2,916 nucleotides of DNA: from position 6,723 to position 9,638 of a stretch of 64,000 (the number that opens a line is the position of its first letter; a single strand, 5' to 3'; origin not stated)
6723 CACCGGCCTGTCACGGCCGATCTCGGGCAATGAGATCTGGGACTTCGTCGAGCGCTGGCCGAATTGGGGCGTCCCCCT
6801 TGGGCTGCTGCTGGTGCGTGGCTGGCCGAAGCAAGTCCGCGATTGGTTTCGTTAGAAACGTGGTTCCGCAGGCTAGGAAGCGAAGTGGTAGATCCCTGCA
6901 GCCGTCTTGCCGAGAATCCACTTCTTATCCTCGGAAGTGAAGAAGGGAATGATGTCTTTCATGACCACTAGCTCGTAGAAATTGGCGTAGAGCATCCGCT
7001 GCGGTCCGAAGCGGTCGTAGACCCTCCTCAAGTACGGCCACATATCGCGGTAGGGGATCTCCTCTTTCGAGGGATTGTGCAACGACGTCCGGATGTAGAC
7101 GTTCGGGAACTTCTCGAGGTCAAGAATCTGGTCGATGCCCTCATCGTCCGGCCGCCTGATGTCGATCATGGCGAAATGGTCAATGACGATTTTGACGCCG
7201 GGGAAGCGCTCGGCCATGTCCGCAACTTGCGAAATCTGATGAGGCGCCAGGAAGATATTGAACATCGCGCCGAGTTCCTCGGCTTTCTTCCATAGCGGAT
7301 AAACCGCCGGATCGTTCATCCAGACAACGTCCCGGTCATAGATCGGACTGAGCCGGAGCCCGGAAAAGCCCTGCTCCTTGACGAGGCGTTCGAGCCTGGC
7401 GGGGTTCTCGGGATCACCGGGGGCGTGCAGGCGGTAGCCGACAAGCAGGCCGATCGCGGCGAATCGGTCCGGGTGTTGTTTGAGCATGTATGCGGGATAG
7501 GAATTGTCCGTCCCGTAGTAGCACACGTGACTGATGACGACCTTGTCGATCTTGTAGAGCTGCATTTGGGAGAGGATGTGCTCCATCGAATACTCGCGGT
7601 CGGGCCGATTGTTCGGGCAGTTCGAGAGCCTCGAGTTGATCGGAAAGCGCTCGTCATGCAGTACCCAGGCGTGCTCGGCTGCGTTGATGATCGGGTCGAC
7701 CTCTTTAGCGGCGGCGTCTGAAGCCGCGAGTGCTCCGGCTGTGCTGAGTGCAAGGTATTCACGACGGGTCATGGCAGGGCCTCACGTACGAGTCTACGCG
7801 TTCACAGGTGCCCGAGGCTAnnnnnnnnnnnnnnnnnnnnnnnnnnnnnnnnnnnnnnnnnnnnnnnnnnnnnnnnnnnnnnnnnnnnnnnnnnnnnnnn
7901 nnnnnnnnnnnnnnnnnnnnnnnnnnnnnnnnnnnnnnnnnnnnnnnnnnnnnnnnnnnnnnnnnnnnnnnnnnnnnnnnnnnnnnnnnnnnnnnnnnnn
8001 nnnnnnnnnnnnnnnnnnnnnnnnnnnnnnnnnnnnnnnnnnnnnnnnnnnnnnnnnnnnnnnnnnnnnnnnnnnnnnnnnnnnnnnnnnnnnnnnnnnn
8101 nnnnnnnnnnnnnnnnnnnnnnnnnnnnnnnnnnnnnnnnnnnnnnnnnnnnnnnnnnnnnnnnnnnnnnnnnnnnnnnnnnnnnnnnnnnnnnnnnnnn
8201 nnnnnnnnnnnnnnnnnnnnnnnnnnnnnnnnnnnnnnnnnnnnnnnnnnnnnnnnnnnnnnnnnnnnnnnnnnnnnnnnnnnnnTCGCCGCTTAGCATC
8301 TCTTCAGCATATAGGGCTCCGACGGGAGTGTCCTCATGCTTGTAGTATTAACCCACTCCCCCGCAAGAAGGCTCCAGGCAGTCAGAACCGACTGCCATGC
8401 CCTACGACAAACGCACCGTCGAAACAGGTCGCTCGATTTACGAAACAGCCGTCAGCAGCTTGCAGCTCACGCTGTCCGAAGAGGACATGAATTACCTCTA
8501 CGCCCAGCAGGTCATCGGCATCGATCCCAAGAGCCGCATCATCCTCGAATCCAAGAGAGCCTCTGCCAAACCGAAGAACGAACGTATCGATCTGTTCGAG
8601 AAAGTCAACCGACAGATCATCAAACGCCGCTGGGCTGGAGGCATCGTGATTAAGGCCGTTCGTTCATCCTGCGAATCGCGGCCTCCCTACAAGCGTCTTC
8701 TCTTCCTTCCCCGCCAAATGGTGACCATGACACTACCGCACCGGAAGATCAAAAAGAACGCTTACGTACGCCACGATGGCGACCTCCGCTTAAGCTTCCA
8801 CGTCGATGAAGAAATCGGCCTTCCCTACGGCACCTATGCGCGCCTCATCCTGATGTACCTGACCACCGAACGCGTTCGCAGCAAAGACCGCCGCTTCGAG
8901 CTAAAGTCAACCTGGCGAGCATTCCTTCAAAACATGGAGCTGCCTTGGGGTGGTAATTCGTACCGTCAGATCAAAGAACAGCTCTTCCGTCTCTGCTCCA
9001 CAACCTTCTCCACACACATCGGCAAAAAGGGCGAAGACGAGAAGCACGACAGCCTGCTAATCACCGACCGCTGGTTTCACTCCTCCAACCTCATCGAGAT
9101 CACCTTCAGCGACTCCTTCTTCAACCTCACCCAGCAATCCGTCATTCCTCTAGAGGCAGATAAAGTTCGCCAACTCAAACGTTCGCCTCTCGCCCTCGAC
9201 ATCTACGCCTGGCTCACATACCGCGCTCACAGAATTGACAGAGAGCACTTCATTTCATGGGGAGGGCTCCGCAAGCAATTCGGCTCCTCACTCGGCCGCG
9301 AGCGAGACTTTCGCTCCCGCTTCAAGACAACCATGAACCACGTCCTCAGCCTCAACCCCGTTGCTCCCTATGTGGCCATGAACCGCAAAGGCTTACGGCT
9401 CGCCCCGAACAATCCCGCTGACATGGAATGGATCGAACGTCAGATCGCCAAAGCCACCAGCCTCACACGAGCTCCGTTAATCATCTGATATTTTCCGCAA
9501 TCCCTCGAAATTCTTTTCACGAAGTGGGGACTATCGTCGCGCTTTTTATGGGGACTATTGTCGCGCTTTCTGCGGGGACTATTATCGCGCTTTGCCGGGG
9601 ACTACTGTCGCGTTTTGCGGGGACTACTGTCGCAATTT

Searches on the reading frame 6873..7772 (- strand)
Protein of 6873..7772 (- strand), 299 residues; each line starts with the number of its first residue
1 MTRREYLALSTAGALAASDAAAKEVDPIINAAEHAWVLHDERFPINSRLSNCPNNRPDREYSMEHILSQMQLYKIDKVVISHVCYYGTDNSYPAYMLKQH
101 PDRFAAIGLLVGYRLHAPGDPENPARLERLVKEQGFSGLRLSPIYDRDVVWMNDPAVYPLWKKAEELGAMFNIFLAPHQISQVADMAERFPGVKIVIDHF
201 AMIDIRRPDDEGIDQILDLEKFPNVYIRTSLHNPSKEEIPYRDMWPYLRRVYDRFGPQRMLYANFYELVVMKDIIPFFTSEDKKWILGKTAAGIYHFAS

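Call 16: search_protein_families(library=pfam, proteins=[window:6873-7772:-], max_evalue=0.001)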
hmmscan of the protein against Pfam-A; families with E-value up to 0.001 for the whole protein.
window:6873-7772:- (299 aa): 1 family
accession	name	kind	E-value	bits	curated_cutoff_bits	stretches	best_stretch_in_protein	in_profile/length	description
PF04909.20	Amidohydro_2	-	2.6e-32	113.2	26.4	1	59-263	36-244/289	Amidohydrolase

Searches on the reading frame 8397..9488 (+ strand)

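Call 7: search_protein_families(library=pfam, proteins=[window:8397-9488:+], max_evalue=0.001)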
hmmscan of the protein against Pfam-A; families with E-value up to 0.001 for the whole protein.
window:8397-9488:+ (363 aa): 2 families
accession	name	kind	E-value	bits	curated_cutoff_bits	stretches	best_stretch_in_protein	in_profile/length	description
PF04796.18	RepA_C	-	1.2e-14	55.4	26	1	143-288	2-179/181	Plasmid encoded RepA protein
PF10134.15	RPA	-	3.3e-09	37.1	27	1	160-312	62-217/228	Replication initiator protein A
